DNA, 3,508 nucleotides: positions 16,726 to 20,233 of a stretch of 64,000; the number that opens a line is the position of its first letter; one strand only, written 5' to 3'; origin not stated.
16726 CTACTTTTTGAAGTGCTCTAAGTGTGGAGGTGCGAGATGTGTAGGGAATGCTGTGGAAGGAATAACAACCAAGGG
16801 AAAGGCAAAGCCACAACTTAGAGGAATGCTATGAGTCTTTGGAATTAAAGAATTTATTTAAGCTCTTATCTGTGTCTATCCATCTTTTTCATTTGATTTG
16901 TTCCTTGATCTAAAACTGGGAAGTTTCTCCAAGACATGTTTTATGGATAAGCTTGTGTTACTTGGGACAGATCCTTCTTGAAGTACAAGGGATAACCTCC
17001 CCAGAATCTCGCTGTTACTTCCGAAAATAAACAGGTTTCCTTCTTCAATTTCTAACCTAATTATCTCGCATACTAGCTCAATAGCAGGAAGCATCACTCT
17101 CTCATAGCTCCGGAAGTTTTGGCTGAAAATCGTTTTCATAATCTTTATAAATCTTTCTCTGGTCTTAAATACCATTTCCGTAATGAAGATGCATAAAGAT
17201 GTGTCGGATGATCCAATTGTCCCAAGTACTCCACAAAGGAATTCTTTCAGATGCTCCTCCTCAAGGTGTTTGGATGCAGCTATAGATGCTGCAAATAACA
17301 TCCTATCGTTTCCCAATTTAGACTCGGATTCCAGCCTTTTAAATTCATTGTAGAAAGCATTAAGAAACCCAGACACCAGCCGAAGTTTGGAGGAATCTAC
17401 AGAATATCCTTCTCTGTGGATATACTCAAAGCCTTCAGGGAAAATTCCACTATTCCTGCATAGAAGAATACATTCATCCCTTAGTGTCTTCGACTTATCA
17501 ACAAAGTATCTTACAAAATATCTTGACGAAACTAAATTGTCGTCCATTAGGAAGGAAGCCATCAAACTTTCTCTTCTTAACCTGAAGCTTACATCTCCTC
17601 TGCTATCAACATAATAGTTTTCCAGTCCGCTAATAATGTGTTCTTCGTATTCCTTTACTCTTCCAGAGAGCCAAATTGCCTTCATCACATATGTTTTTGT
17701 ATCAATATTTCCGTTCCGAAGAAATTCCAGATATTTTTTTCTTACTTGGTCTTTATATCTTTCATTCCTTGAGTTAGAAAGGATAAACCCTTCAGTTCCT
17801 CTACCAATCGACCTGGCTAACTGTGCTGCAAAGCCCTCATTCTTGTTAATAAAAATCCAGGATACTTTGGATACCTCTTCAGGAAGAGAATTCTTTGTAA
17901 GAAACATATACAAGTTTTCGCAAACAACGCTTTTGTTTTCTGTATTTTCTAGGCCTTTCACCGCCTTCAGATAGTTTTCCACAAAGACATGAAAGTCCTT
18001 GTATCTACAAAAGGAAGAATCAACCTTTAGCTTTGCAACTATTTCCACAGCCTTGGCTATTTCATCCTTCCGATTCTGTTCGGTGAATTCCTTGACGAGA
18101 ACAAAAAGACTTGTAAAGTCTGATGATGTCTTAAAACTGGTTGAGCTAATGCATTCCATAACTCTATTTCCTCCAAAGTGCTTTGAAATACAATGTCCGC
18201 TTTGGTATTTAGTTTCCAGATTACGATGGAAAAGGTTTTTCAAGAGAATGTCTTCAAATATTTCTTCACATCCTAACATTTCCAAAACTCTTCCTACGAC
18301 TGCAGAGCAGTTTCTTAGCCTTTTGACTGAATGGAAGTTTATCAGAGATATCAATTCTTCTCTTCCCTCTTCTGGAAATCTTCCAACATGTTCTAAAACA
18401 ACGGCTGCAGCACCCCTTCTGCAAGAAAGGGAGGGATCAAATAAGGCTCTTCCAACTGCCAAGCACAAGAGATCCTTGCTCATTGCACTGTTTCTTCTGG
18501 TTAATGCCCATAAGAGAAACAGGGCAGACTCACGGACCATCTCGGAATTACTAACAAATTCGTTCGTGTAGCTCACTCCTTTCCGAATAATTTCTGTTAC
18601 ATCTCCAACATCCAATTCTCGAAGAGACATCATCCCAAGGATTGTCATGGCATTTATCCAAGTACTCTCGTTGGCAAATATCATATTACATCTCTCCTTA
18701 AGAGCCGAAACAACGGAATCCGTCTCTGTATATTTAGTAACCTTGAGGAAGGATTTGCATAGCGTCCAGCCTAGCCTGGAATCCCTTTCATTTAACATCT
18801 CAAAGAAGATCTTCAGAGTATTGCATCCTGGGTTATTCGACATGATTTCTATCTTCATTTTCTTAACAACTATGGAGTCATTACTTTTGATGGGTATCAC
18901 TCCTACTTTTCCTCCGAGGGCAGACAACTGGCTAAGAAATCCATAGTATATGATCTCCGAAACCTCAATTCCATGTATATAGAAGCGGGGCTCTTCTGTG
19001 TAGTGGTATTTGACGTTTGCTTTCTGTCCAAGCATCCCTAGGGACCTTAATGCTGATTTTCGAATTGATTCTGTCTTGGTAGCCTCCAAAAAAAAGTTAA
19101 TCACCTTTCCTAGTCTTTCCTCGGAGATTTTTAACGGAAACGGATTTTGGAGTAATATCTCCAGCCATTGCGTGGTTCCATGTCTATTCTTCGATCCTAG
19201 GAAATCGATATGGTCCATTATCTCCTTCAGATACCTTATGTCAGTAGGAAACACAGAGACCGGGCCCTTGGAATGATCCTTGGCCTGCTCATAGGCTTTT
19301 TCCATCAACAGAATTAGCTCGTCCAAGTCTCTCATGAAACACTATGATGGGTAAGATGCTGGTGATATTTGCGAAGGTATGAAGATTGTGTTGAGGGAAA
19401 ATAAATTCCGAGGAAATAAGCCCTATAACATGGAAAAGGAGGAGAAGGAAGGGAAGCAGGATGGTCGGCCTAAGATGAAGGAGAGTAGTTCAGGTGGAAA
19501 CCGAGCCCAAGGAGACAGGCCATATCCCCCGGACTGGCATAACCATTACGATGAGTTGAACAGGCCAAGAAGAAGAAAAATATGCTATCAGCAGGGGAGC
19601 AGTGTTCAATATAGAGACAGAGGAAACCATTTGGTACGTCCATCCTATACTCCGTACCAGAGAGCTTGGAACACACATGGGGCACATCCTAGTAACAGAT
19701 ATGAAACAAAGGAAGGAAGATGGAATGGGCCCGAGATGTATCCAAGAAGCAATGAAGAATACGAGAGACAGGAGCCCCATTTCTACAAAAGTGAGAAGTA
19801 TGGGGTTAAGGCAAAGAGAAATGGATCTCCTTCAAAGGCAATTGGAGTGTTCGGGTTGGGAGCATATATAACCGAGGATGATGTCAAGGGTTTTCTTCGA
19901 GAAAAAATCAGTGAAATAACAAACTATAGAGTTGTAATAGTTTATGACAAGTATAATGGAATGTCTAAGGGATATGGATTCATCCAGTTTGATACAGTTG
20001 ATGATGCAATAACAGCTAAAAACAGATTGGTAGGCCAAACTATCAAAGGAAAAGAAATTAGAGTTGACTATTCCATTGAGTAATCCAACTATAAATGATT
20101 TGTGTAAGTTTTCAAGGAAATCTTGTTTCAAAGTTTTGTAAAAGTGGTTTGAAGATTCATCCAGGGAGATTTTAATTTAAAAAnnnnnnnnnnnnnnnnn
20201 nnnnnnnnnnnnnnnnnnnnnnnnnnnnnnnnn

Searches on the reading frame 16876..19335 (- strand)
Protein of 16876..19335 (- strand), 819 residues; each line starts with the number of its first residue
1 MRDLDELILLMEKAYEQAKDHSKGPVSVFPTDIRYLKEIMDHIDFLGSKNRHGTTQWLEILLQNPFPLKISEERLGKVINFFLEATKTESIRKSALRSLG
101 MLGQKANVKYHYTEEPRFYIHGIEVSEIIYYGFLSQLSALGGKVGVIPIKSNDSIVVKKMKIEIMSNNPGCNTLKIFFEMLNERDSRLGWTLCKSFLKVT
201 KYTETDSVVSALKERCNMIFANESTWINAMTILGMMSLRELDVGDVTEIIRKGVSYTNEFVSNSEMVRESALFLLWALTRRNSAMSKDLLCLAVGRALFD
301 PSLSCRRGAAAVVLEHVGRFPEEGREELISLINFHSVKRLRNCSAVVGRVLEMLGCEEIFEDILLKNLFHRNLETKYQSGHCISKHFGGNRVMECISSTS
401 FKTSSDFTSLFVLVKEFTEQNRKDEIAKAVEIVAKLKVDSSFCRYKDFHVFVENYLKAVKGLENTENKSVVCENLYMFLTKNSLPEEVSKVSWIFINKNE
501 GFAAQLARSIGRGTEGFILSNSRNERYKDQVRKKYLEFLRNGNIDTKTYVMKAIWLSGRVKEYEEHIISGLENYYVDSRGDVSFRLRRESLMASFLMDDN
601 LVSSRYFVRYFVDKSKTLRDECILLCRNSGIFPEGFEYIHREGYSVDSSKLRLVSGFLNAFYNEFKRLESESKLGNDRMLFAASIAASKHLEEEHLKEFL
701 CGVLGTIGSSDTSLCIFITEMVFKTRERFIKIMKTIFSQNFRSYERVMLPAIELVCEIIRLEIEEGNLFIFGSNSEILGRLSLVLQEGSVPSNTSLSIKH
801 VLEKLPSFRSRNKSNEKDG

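Call 3: search_protein_families(library=pfam, proteins=[window:16876-19335:-], max_evalue=0.01)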
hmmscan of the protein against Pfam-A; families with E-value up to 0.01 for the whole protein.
window:16876-19335:- (819 aa): 1 family
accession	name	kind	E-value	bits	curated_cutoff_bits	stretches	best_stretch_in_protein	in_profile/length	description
PF25767.1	ARM_TBCD_2nd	-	4.7e-08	33.2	29.7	1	174-319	79-237/245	Tubulin-specific chaperone D-like, ARM repeats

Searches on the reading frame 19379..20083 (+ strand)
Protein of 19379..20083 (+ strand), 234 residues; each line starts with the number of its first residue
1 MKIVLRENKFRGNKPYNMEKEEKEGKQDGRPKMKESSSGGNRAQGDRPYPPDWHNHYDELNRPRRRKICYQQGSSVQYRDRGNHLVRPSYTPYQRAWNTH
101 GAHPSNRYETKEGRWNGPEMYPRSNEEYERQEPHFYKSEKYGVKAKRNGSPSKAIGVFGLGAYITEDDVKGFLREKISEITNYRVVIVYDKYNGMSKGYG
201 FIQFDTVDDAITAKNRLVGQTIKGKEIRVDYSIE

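Call 3: search_protein_families(library=pfam, proteins=[window:19379-20083:+], max_evalue=0.01)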
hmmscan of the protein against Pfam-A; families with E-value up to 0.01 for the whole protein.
window:19379-20083:+ (234 aa): 1 family
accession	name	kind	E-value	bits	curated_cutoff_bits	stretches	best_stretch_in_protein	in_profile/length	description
PF00076.28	RRM_1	-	1.3e-11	44.6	20.7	1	157-228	3-70/70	RNA recognition motif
